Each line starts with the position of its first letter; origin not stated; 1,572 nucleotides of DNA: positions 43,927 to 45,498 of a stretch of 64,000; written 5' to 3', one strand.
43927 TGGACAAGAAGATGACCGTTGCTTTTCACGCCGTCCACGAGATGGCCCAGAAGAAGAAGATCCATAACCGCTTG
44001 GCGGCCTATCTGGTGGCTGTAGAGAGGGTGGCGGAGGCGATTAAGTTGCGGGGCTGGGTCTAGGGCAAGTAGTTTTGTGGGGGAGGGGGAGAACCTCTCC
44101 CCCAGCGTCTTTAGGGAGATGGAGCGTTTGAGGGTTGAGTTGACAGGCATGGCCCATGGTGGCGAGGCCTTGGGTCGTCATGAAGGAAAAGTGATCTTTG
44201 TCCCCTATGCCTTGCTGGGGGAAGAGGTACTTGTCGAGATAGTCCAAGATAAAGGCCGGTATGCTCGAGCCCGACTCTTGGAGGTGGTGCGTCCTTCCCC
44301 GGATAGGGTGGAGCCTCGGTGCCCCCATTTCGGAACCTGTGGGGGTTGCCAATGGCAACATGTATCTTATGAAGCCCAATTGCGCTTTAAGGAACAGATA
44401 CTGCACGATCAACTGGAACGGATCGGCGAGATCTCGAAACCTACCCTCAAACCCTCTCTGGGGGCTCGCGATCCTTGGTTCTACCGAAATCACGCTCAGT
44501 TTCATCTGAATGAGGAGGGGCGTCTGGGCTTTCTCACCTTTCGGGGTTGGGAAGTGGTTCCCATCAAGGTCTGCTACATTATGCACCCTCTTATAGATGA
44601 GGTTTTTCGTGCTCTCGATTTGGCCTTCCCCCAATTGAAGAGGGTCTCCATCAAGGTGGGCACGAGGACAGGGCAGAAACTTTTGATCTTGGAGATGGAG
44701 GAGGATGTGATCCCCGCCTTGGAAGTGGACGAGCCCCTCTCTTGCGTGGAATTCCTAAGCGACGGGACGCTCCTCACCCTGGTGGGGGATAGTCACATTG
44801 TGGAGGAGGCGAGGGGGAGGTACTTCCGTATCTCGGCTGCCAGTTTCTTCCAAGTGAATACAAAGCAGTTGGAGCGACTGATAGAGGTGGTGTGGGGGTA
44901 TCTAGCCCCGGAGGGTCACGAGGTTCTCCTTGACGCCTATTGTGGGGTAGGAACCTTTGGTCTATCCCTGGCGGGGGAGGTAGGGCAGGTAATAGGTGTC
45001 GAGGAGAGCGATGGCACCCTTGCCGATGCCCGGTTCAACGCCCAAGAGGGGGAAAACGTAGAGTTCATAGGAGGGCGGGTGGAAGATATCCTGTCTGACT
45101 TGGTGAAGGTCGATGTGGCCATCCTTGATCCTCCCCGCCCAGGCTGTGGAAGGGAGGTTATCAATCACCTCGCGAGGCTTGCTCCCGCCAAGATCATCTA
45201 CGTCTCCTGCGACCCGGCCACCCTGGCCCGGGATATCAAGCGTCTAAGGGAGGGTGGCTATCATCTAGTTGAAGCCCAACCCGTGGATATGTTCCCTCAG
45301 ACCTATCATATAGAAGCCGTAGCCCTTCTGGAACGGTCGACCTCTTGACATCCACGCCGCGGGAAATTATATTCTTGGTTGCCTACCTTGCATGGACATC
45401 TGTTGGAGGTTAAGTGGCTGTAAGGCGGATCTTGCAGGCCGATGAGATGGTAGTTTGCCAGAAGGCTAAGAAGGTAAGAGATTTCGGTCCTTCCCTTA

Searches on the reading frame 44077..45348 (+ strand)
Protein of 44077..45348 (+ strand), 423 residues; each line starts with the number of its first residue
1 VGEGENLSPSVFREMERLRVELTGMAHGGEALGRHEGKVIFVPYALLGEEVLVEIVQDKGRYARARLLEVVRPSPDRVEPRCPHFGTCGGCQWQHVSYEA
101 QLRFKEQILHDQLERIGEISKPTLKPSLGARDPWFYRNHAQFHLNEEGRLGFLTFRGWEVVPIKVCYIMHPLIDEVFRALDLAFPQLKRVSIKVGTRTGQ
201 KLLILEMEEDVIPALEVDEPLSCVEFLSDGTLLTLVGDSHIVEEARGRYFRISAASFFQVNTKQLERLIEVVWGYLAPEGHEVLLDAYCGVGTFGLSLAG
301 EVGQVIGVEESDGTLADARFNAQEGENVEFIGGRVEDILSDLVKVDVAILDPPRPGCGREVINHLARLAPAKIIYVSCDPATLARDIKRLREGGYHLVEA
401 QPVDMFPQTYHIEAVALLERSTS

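Call 59: search_protein_families(library=pfam, proteins=[window:44077-45348:+], max_evalue=0.0001)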
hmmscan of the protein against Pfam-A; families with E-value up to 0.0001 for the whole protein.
window:44077-45348:+ (423 aa): 4 families
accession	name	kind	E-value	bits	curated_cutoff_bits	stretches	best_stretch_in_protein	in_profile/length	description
PF05958.17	tRNA_U5-meth_tr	-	3.4e-19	69.5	23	1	246-420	168-356/357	tRNA (Uracil-5-)-methyltransferase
PF01938.26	TRAM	-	1.2e-09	38.3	21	1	16-68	6-61/61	TRAM domain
PF13847.12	Methyltransf_31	-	3.6e-08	33.6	27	1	281-390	4-100/145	Methyltransferase domain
PF13649.12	Methyltransf_25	-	3.1e-06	28.2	27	1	285-349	2-69/97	Methyltransferase domain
